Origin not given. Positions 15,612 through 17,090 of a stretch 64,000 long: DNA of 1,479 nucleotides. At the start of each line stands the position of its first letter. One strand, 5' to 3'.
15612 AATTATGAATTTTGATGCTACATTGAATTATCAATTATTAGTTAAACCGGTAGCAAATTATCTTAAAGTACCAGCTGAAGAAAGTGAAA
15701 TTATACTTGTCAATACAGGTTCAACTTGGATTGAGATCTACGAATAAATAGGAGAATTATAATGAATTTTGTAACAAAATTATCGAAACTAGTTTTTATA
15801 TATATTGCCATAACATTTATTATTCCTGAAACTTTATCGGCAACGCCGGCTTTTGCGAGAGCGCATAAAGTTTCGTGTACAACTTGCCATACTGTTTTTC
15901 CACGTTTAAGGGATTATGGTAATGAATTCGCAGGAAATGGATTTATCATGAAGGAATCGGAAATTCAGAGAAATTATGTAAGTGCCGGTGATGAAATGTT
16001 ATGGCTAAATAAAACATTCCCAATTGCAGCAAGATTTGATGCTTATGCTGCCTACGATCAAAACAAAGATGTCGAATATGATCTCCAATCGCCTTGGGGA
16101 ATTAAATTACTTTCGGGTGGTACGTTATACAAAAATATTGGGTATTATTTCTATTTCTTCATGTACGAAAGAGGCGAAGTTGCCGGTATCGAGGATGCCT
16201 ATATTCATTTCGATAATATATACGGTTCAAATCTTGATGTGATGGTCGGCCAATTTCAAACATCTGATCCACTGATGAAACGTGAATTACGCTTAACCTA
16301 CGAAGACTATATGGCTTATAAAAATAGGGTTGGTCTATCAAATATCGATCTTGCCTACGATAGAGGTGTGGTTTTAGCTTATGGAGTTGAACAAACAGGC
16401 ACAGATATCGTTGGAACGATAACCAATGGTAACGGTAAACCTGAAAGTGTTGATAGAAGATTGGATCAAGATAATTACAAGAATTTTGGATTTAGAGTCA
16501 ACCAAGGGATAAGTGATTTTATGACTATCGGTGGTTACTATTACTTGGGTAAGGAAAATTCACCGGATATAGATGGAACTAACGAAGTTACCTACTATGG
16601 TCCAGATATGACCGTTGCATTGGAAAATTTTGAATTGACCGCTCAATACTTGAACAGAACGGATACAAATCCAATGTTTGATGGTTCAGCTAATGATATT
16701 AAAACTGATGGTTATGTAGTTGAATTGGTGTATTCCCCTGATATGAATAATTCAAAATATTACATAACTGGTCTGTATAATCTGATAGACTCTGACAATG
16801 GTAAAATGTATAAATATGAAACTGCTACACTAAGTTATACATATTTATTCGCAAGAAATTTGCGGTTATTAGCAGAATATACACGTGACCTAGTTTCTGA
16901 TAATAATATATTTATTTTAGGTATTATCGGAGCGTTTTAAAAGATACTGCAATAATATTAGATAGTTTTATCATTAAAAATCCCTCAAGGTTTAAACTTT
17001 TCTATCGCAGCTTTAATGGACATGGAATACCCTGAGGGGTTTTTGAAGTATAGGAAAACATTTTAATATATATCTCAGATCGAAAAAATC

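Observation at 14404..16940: Two-gene porin-cytochrome module: pentaheme cytochrome c followed by a monoheme-cytochrome/beta-barrel fusion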

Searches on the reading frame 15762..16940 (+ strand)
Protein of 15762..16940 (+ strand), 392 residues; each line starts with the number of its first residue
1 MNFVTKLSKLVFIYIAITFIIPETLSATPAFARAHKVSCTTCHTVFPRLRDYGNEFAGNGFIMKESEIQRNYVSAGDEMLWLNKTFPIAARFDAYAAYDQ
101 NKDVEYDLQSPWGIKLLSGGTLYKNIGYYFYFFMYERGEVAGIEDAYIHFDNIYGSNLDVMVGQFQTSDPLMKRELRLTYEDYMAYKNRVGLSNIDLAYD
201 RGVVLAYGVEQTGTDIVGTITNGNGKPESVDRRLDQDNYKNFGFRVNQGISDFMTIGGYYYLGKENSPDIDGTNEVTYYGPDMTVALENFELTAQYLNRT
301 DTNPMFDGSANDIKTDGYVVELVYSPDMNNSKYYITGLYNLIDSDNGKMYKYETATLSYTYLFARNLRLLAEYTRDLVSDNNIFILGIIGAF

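Call 3: search_protein_families(library=pfam, proteins=[window:15762-16940:+], max_evalue=0.1)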
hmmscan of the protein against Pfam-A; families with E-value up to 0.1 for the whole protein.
window:15762-16940:+ (392 aa): 1 family
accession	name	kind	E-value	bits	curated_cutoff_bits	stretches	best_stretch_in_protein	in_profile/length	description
PF13609.12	Porin_4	-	0.047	13.9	27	1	231-376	107-305/310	Gram-negative porin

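Call 4: search_protein_families(library=ncbifam, proteins=[window:15762-16940:+], max_evalue=0.1)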
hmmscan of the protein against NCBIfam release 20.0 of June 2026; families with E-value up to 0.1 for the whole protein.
window:15762-16940:+ (392 aa): 0 families

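Call 5: find_homologous_proteins(query=window:15762-16937:+, max_evalue=0.001)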
Query window:15762-16937:+ (392 aa): 2135 proteins with E <= 0.001 among 5196 candidates; the best 120 are listed.
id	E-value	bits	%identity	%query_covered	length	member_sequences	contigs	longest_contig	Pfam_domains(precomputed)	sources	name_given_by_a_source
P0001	3.8e-246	834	92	100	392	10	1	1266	-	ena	-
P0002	9.8e-214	728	80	100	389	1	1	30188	-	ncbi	-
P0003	1.8e-196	671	75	99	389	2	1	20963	-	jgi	-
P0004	1.7e-193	661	73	100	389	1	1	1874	-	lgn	-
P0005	6.5e-192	656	72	100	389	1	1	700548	-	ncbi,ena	-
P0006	4.1e-191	653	72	100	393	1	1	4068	-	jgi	jgi:hypothetical protein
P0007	1.6e-189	648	72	100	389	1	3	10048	-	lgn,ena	-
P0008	1.3e-187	641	71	100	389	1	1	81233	-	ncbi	ncbi:hypothetical protein ACFL4B_00275 [Candidatus Neomarinimicrobiota bacterium]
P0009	1.2e-184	632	69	100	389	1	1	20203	-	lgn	-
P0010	1.6e-182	625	69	98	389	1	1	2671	-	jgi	jgi:hypothetical protein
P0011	4.4e-180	617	68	99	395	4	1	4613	-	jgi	-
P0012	4.2e-179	613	68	100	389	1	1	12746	-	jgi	jgi:hypothetical protein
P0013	3.7e-178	610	69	95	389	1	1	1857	-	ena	-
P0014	1.9e-177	608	67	98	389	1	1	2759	-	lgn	-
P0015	2.6e-177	608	66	100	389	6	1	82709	-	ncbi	-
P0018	3.9e-176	604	68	99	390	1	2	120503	-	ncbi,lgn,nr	ncbi:MAG: hypothetical protein JXR46_13025 [Calditrichaceae bacterium]|nr:hypothetical protein [Cald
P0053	3.6e-158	545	60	100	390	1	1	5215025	-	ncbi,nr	ncbi:MAG: hypothetical protein JSW07_22365 [bacterium]|nr:MAG: hypothetical protein JSW07_22365 [bac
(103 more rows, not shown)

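Call 16: predict_structure(alignment_id=A1)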
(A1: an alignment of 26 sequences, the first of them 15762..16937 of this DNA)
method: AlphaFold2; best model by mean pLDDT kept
length: 392 residues; sequences in the alignment: 26
mean_pLDDT: 64.8   pTM: 0.65
mean pLDDT of the five models: 64.8, 63.7, 62.1, 61.6, 54.3
residues with pLDDT >= 90: 0; 70-90: 195; 50-70: 109; < 50: 88
segments of 3 or more residues with pLDDT < 50: 21-70, 77-82, 105-112, 169-178, 225-234
pLDDT, mean of each block of 10 residues (from residue 1): 74 68 30 28 31 35 42 48 51 73 50 54 63 56 66 73 61 44 60 65 77 77 49 56 79 78 77 83 80 82 78 84 75 80 78 85 73 87 80 61
secondary structure, 60 per line:
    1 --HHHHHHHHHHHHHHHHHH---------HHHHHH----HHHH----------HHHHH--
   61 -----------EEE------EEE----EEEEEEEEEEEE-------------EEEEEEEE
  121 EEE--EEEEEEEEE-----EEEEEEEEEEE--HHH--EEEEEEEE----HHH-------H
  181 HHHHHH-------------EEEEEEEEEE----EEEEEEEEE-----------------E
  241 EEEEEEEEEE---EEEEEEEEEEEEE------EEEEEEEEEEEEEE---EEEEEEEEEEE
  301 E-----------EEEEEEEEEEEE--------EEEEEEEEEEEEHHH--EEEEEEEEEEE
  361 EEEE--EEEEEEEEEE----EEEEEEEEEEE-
elements in order: H3-20 H30-35 H40-43 H54-58 E72-74 E81-83 E88-99 E113-123 E126-134 E140-150 E158-165 H180-186 E200-209 E214-222 E240-250 E254-266 E273-286 E290-301 E313-324 E333-344 E350-364 E367-376 E381-391

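Call 22: search_solved_structures(query=A1, max_evalue=10, show_alignments=2)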
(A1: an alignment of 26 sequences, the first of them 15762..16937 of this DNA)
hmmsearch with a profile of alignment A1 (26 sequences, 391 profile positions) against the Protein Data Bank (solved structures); distinct sequences matched with E-value up to 10: 4.
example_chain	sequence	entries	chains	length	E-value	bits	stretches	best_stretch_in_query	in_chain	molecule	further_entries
9kao_A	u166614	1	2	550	0.12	14.5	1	219-322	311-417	CTP synthase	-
8i9o_A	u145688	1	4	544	0.37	12.9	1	229-305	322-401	CTP synthase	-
1s1m_A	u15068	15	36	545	0.37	12.9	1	229-305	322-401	CTP synthase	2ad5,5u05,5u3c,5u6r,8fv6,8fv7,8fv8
5tkv_A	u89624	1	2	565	0.4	12.8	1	229-305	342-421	CTP synthase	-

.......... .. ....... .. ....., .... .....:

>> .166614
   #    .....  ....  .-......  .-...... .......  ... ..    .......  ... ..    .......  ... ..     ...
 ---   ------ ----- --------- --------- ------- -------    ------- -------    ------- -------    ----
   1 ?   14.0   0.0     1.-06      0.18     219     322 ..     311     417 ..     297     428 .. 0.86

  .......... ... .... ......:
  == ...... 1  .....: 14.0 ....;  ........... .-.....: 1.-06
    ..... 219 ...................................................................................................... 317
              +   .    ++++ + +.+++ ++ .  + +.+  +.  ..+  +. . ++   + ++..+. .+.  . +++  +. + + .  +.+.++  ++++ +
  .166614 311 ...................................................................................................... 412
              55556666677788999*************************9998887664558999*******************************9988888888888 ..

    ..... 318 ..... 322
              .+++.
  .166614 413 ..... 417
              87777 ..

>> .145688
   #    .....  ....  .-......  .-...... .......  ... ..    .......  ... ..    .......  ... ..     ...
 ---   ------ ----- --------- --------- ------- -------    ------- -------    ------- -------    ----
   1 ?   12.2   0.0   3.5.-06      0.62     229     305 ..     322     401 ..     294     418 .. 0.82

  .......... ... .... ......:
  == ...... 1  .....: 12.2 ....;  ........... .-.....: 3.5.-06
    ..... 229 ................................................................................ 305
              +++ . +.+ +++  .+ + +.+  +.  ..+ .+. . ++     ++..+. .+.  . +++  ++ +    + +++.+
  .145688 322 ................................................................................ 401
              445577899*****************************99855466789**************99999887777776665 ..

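Call 23: search_protein_representatives(alignment_id=A1)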
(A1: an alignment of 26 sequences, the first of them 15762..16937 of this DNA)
Query: 26 sequences, 391 profile positions. Proteins with E-value up to 0.001 (for the whole library): 2595; up to 1e-10: 627; up to 1e-30: 137. The best 150 are listed.
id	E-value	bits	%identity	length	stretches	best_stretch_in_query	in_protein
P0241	2.1e-171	586.7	-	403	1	1-391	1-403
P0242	5.2e-164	562.3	-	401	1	1-391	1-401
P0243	1.3e-142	491.9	-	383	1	15-391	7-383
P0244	1.1e-133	462.5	-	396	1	7-391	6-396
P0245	2.5e-133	461.3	-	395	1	8-391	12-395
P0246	3.3e-132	457.6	-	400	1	5-391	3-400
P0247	1.3e-130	452.4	-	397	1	7-391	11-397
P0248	4.8e-130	450.5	-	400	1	7-391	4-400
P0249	2.6e-129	448.1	-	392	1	8-391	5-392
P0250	5.1e-128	443.8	-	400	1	5-391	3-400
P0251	9.6e-125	433.0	-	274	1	116-391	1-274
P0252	1.4e-120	419.3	-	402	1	14-391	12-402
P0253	1.7e-119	415.8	-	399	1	5-391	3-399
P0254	4.1e-118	411.2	-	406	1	7-390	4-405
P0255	3.7e-117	408.0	-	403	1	12-391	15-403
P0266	3.9e-94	332.2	-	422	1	10-391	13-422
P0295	3.7e-65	236.8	-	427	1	8-380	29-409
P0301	1.1e-60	222.1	-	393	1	10-391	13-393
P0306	2.2e-57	211.2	-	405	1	13-391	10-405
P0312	3.7e-53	197.3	-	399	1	9-379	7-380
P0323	3.4e-45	171.1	-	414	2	106-375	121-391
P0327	2.1e-44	168.5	-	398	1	15-374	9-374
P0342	2.6e-40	155.1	-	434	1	11-382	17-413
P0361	1.9e-34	135.7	-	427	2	84-372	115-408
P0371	6.6e-33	130.7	-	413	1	13-380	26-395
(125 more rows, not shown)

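Call 28: list_cluster_members(proteins=[P0342, P0323, P0361, P0327, P0312, P0295, P0301, P0306, P0266, P0371])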
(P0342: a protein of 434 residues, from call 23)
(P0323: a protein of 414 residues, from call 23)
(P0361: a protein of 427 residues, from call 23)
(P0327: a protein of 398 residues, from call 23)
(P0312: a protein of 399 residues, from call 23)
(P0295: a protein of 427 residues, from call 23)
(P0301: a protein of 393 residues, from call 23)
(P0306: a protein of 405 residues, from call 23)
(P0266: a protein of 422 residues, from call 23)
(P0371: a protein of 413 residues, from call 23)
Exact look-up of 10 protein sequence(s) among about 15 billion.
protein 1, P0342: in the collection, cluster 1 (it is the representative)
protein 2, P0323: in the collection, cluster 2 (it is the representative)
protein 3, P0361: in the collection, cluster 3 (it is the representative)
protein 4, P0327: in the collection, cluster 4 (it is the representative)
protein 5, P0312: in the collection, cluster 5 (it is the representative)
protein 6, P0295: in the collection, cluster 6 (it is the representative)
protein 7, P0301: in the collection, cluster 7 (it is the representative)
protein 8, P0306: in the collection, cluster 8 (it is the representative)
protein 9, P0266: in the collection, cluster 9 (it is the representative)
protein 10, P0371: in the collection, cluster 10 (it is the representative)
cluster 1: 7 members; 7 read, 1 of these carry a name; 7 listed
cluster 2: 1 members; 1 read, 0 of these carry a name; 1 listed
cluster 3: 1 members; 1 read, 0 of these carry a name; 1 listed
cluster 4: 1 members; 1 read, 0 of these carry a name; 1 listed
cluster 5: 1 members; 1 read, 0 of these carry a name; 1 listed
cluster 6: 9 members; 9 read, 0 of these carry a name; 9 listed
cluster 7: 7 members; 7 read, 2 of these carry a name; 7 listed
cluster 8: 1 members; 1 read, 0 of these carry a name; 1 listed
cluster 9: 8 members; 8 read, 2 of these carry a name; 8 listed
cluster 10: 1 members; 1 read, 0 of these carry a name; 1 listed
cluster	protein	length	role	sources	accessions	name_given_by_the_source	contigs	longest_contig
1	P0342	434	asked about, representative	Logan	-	-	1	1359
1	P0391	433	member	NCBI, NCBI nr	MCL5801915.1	MAG: hypothetical protein M1283_05290 [Gammaproteobacteria bacterium] | hypothetical protein [Gammaproteobacteria bacterium]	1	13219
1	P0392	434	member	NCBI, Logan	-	-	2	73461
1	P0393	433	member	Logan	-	-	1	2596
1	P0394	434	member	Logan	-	-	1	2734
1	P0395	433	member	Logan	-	-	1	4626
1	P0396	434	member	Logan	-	-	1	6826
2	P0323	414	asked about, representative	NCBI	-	-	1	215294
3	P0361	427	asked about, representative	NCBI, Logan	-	-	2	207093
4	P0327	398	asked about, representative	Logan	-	-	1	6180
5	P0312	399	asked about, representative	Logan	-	-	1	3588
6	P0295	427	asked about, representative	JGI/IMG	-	-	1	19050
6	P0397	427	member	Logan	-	-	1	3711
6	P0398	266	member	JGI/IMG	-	-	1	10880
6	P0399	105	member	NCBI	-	-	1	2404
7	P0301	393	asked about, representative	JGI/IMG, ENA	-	hypothetical protein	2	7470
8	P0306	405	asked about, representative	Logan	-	-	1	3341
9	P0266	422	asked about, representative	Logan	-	-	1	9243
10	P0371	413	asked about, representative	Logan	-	-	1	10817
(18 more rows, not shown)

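Call 33: find_encoding_contigs(protein=P0053, flank=8000, max_places=2)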
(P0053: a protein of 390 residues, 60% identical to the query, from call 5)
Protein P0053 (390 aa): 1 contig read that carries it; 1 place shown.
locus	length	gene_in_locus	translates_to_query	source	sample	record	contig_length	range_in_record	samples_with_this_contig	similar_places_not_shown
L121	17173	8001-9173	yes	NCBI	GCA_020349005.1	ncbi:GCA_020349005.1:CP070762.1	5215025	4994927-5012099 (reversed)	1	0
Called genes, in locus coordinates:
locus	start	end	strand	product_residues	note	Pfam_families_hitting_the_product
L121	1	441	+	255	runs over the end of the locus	PF04205:FMN_bind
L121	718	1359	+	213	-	PF02508:Rnf-Nqr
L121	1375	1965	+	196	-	PF02508:Rnf-Nqr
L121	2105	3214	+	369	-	PF00111:Fer2, PF00970:FAD_binding_6, PF00175:NAD_binding_1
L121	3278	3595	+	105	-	PF14338:Mrr_N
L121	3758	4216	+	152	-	-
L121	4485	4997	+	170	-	PF00210:Ferritin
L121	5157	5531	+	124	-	PF06397:Desulfoferrod_N, PF01880:Desulfoferrodox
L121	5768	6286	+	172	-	PF00578:AhpC-TSA, PF08534:Redoxin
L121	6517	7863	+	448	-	PF13435:Cytochrome_C554 (weak), PF14522:Cytochrome_C7 (faint), PF22113:Mtrc-MtrF_II-IV_dom (faint)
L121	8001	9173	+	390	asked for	-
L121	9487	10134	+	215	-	PF00081:Sod_Fe_N, PF02777:Sod_Fe_C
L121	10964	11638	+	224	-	-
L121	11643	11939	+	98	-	PF13601:HTH_34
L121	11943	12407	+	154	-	-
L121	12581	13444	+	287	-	PF00005:ABC_tran, PF13304:AAA_21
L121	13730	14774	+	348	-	PF12698:ABC2_membrane_3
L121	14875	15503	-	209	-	PF04754:Transposase_31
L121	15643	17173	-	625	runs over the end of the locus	PF01019:G_glu_transpept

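Call 34: find_encoding_contigs(protein=P0005, flank=8000, max_places=2)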
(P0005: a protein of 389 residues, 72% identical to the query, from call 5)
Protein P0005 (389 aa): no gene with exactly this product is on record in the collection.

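Call 35: find_encoding_contigs(protein=P0018, flank=8000, max_places=2)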
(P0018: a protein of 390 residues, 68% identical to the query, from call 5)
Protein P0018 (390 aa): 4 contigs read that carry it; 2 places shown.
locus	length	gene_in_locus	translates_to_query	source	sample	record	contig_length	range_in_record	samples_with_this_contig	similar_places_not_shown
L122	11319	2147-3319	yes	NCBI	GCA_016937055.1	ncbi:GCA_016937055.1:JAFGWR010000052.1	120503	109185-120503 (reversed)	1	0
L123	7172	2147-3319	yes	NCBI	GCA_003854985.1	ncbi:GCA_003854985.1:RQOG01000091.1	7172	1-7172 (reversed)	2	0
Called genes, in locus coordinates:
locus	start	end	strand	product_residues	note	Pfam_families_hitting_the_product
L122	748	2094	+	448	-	PF22113:Mtrc-MtrF_II-IV_dom (faint), PF14522:Cytochrome_C7 (faint), PF14537:Cytochrom_c3_2 (faint), PF13435:Cytochrome_C554 (weak)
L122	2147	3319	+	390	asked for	-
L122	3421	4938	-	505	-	PF22124:Glyco_hydro_95_cat, PF21307:Glyco_hydro_95_C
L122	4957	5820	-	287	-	PF14498:Glyco_hyd_65N_2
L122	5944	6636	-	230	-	-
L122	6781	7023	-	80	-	PF01541:GIY-YIG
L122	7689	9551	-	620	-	-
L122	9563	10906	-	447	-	PF08486:SpoIID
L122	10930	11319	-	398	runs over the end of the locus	-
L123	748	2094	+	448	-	PF22113:Mtrc-MtrF_II-IV_dom (faint), PF14522:Cytochrome_C7 (faint), PF14537:Cytochrom_c3_2 (faint), PF13435:Cytochrome_C554 (weak)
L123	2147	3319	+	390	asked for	-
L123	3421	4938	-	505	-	PF22124:Glyco_hydro_95_cat, PF21307:Glyco_hydro_95_C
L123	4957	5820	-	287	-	PF14498:Glyco_hyd_65N_2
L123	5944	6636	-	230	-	-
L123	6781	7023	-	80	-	PF01541:GIY-YIG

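Call 42: fold_search(model_id=the predicted structure, library=pdb)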
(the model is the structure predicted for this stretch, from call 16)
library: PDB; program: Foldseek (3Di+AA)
matches with E <= 10: 864; with E <= 0.001: 192
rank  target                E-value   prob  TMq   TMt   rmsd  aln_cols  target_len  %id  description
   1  6ehb_B                2.6e-12  1.00  0.49  0.59   7.5       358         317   14  OmpU, an outer membrane protein, of Vibrio cholerae (released 2018-04-25)
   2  6ehb_A                3.8e-12  1.00  0.50  0.59   7.2       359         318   14  OmpU, an outer membrane protein, of Vibrio cholerae (released 2018-04-25)
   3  6ehb_C                1.8e-11  1.00  0.50  0.60   6.9       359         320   14  OmpU, an outer membrane protein, of Vibrio cholerae (released 2018-04-25)
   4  6ehc_A                2.9e-11  1.00  0.50  0.62   6.9       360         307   14  OmpUdeltaN (N-terminus deletion mutant of OmpU), outer membrane protein of Vibrio cholerae (released 2018-04-25)
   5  5onu_A                5.1e-11  1.00  0.49  0.59   7.3       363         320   13  Trimeric OmpU structure (released 2018-01-03)
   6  6ehf                  1.3e-10  1.00  0.54  0.65   5.9       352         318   12  OmpT (in-vitro folded), an outer membrane protein Vibrio cholerae (trimer form) (released 2018-04-25)
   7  6ehe                  2.5e-10  1.00  0.54  0.68   5.4       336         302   12  OmpTdeltaL8 (loop L8 deletion mutant of OmpT), an outer membrane protein of Vibrio cholerae (released 2018-04-25)
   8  5mdo_A                2.5e-10  1.00  0.55  0.62   6.5       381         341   11  Crystal structure of in vitro folded Chitoporin VhChip from Vibrio harveyi (crystal form I) (released 2017-12-20)
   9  8pyz_E                5.4e-10  1.00  0.53  0.60   6.5       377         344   14  Structure of Ompk36GD from Klebsiella pneumonia, solved at wavelength 4.13 A (released 2023-10-25)
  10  4d65_A                6.3e-10  1.00  0.55  0.61   6.6       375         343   14  Structure of porin Omp-Pst2 from P. stuartii; the asymmetric unit contains a dimer of trimers. (released 2016-03-09)
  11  8byt_A                6.3e-10  1.00  0.49  0.60   6.9       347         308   14  Outer membrane attachment porin OmpM1 from Veillonella parvula, C3 symmetry (released 2023-11-08)
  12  8bys_B                8.7e-10  1.00  0.51  0.60   6.4       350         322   12  Outer membrane attachment porin OmpM1 from Veillonella parvula, native (released 2023-11-08)
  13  5nup_A                8.7e-10  1.00  0.54  0.60   6.2       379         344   14  Structural basis for maintenance of bacterial outer membrane lipid asymmetry (released 2017-10-25)
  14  8bym_A                9.6e-10  1.00  0.52  0.62   6.5       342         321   13  Outer membrane attachment porin OmpM1 from Veillonella parvula (released 2023-11-08)
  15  7eqm_A                1.7e-09  1.00  0.55  0.64   6.1       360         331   12  Apo Truncated VhChiP (Delta 1-19) (released 2022-08-10)
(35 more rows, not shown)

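Call 75: find_encoding_contigs(protein=P0392, flank=8000, max_places=1)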
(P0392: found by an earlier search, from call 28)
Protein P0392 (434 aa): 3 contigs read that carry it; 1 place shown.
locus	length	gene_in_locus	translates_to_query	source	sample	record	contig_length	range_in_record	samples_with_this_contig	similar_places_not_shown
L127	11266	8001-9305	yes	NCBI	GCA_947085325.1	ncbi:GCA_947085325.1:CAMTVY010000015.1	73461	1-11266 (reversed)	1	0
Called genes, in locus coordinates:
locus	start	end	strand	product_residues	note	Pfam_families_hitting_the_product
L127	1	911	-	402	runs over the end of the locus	PF02441:Flavoprotein, PF04127:DFP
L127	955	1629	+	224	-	PF20582:UPF0758_N, PF04002:RadC, PF14464:Prok-JAB (weak)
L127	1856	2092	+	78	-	PF00830:Ribosomal_L28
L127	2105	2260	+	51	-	PF00471:Ribosomal_L33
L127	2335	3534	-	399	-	PF00487:FA_desaturase, PF01610:DDE_Tnp_ISL3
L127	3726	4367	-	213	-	PF00156:Pribosyltran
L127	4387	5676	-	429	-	PF02417:Chromate_transp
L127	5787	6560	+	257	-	PF03372:Exo_endo_phos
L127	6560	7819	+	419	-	PF07690:MFS_1, PF13000:Acatn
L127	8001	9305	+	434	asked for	-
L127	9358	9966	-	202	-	PF07021:MetW, PF13489:Methyltransf_23, PF13847:Methyltransf_31, PF08241:Methyltransf_11, PF08242:Methyltransf_12, PF13649:Methyltransf_25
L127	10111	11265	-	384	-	?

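Call 76: find_encoding_contigs(protein=P0361, flank=8000, max_places=1)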
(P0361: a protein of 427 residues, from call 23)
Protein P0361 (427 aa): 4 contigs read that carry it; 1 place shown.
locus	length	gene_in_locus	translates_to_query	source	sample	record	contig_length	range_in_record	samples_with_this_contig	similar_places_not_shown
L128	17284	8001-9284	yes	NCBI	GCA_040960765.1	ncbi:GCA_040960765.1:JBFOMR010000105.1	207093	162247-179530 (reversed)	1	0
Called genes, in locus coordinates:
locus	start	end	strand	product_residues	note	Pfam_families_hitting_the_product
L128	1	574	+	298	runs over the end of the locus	PF13557:Phenol_MetA_deg (faint)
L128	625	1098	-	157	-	PF18423:zf_CopZ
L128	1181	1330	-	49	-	-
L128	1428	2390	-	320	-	PF05762:VWA_CoxE, PF00092:VWA, PF13768:VWA_3 (faint), PF13519:VWA_2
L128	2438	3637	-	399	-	PF00512:HisKA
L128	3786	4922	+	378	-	PF00512:HisKA, PF02518:HATPase_c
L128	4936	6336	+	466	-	PF00072:Response_reg, PF00004:AAA (faint), PF00158:Sigma54_activat, PF14532:Sigma54_activ_2, PF07728:AAA_5, PF25601:AAA_lid_14, PF02954:HTH_8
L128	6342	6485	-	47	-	PF04945:YHS, PF24273:TRASH_HVO_1752_C (faint)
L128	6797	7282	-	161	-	PF04214:DUF411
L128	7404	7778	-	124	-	PF13432:TPR_16, PF14559:TPR_19, PF13431:TPR_17 (weak), PF13424:TPR_12 (weak), PF00515:TPR_1, PF07719:TPR_2, PF13181:TPR_8 (weak), PF13428:TPR_14 (weak), +1 more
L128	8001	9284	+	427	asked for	-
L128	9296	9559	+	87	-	PF11154:DUF2934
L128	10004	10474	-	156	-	-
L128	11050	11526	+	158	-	-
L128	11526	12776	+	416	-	PF14495:Cytochrom_C550 (faint), PF13442:Cytochrome_CBB3 (faint), PF00034:Cytochrom_C (weak)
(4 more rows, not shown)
